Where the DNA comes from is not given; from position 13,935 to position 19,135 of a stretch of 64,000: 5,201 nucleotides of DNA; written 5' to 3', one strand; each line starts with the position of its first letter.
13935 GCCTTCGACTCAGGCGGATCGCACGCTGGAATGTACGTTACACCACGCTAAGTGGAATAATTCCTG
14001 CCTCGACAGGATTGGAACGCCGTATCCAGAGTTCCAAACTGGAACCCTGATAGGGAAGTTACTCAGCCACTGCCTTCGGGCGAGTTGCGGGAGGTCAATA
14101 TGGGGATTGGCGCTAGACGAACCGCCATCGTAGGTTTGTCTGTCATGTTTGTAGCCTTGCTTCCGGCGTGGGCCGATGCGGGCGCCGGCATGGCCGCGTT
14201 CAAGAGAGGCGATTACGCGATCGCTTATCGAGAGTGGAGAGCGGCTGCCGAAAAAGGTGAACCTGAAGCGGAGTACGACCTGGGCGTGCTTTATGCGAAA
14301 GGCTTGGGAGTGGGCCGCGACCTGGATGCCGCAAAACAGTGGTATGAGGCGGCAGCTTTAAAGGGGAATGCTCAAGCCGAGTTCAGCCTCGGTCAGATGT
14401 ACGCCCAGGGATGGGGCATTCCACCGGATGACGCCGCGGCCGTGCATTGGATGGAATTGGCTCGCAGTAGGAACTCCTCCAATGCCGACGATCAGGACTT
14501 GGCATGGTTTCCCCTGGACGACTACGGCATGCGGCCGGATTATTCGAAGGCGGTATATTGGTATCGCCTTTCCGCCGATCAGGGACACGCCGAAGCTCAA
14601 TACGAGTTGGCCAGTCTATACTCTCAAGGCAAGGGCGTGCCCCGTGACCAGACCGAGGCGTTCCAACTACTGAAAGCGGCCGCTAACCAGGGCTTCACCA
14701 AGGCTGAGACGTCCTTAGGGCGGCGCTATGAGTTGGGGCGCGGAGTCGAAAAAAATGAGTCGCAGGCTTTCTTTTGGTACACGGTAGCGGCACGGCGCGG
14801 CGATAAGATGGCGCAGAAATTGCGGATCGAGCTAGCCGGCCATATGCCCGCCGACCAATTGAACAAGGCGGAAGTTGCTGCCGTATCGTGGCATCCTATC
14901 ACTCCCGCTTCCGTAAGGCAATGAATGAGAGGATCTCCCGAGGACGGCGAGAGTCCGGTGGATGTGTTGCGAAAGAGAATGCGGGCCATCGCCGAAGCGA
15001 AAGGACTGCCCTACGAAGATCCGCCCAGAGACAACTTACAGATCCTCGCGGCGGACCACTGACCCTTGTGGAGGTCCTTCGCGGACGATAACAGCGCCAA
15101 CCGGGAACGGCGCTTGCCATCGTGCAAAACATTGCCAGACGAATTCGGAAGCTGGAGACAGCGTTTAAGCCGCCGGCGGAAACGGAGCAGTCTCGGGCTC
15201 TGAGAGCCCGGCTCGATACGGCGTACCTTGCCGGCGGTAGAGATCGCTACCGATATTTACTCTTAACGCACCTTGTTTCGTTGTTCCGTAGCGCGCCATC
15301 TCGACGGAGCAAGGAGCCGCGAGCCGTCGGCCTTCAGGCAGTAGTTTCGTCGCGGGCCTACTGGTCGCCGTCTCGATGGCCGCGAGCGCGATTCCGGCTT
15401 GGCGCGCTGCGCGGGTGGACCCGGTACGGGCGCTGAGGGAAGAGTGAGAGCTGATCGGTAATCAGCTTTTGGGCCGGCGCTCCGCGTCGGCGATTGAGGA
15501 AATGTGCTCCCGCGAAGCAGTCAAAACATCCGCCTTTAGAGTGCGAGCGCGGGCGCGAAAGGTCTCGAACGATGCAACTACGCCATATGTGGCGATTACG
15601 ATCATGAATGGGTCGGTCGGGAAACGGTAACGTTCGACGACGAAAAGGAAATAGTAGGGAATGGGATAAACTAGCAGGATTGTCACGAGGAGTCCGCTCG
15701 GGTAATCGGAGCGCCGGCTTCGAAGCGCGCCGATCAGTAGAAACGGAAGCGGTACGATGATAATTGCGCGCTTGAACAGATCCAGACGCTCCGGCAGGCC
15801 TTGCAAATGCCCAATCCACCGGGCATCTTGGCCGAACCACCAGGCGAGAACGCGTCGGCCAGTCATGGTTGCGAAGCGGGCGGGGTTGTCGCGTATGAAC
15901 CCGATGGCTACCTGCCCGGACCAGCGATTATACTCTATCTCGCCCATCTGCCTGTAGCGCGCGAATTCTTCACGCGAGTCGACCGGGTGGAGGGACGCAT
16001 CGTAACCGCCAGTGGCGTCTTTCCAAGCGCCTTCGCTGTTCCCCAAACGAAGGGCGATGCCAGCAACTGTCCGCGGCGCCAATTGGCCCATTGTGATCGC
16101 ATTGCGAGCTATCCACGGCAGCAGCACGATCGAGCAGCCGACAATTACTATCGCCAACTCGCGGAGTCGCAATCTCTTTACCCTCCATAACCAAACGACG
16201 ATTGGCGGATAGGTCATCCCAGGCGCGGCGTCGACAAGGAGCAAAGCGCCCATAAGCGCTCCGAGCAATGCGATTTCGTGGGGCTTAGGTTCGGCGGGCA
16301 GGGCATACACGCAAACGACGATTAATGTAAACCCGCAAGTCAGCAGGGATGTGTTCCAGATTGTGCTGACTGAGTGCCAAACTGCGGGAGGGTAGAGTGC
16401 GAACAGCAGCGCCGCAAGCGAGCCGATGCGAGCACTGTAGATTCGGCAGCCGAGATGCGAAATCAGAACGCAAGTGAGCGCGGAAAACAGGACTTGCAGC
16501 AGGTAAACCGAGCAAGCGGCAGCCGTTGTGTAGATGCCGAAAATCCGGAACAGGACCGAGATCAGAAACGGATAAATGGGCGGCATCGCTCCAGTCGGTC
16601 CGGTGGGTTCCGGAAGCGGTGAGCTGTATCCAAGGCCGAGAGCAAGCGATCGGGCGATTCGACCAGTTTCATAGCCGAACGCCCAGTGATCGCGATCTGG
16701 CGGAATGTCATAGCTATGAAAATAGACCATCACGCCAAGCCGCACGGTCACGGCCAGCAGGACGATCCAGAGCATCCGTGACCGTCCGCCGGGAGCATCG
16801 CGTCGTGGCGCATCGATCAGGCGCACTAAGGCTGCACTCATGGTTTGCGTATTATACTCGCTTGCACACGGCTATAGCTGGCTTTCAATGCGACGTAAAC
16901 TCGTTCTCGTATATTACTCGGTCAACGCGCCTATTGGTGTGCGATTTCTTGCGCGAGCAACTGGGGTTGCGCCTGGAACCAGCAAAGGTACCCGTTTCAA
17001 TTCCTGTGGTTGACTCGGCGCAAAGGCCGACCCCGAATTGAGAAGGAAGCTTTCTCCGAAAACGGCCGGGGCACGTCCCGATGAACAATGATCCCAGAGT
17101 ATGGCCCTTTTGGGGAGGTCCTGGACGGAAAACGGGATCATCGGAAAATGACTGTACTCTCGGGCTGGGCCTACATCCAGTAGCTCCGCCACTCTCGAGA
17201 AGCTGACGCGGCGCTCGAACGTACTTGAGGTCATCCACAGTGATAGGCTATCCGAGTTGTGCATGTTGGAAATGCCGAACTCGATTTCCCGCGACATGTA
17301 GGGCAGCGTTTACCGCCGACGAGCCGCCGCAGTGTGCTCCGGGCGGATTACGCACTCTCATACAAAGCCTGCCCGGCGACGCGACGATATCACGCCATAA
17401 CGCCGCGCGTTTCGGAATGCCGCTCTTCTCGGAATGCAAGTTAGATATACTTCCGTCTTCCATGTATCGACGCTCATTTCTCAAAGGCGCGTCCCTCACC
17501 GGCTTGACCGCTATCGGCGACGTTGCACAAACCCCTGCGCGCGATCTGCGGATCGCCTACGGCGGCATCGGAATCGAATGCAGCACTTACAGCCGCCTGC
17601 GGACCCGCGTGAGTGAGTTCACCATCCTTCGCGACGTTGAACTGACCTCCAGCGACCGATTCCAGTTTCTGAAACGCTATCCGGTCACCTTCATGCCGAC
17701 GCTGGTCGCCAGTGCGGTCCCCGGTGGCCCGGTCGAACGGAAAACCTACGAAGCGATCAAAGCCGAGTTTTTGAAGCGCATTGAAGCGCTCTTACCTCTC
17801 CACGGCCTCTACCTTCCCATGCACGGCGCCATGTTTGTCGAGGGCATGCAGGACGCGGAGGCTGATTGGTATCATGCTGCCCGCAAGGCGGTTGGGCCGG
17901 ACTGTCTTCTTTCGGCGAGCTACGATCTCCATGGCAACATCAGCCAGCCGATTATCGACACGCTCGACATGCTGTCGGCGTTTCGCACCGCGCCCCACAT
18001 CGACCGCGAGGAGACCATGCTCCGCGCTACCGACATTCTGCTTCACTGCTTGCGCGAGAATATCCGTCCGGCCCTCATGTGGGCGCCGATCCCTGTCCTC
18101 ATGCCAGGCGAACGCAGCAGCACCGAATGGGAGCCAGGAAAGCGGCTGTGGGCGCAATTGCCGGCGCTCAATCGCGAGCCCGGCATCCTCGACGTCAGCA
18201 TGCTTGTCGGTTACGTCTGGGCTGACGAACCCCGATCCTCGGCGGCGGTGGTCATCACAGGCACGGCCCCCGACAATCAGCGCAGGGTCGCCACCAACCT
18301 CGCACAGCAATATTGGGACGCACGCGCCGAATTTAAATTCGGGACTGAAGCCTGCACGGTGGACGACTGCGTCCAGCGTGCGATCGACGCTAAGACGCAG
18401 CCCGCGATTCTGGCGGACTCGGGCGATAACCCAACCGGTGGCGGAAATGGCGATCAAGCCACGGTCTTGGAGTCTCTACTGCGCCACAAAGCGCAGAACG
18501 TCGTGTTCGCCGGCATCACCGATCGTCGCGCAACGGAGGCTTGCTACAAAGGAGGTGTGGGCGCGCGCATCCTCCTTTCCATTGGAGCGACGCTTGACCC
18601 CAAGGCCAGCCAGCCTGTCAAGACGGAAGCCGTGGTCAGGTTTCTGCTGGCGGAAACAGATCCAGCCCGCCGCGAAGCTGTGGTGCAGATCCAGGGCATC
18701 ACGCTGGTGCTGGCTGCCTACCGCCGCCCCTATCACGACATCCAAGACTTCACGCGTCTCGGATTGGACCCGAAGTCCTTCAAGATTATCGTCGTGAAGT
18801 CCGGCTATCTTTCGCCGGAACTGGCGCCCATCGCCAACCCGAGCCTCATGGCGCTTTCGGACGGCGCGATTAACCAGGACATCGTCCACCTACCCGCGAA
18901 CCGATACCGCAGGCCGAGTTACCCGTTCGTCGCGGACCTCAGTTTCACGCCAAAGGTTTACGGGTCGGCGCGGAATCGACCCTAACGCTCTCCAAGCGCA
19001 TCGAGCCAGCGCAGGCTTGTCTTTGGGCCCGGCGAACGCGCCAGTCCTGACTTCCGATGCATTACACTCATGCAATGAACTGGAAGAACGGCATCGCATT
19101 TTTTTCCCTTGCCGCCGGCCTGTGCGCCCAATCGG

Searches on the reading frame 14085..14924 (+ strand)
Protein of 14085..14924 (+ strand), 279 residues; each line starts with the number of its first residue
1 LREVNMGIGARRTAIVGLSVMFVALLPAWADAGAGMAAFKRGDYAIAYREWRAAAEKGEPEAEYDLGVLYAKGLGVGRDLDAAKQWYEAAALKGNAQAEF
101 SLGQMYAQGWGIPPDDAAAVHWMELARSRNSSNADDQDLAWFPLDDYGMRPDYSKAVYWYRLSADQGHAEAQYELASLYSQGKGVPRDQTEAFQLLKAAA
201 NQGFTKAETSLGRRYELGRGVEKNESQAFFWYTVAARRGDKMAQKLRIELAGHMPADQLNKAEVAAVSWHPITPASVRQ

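Call 16: search_protein_families(library=pfam, max_evalue=0.0001, proteins=[window:14085-14924:+])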
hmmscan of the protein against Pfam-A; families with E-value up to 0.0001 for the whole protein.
window:14085-14924:+ (279 aa): 1 family
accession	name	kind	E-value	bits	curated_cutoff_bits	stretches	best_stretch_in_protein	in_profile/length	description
PF08238.18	Sel1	-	3e-42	142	30.7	5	169-203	1-35/36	Sel1 repeat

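Call 93: search_protein_families(library=phrogs, max_evalue=0.001, proteins=[window:14085-14924:+])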
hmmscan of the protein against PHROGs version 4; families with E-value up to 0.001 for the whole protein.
window:14085-14924:+ (279 aa): 2 families
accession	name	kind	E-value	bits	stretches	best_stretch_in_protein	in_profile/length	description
phrog_8741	-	unknown function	3e-45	156.1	1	43-250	57-263/380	-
phrog_35683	-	unknown function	7.1e-05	22.8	0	91-131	62-102/471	-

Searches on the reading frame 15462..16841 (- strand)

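Call 16: search_protein_families(library=pfam, max_evalue=0.0001, proteins=[window:15462-16841:-])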
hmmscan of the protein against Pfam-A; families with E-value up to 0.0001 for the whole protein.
window:15462-16841:- (459 aa): 1 family
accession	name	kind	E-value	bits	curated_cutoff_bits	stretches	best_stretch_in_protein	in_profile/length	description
PF13231.12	PMT_2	-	8.8e-05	23.2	26.1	1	87-244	3-158/160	Dolichyl-phosphate-mannose-protein mannosyltransferase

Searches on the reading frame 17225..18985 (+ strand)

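Call 16: search_protein_families(library=pfam, max_evalue=0.0001, proteins=[window:17225-18985:+])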
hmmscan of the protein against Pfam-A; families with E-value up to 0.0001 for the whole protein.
window:17225-18985:+ (586 aa): 2 families
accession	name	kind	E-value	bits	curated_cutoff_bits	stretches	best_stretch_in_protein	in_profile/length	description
PF07364.17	DUF1485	-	1.2e-90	304.2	22.8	1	109-387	1-290/290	Metallopeptidase family M81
PF07171.17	MlrC_C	-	5.7e-50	170.4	27.2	1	396-560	1-178/178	MlrC C-terminus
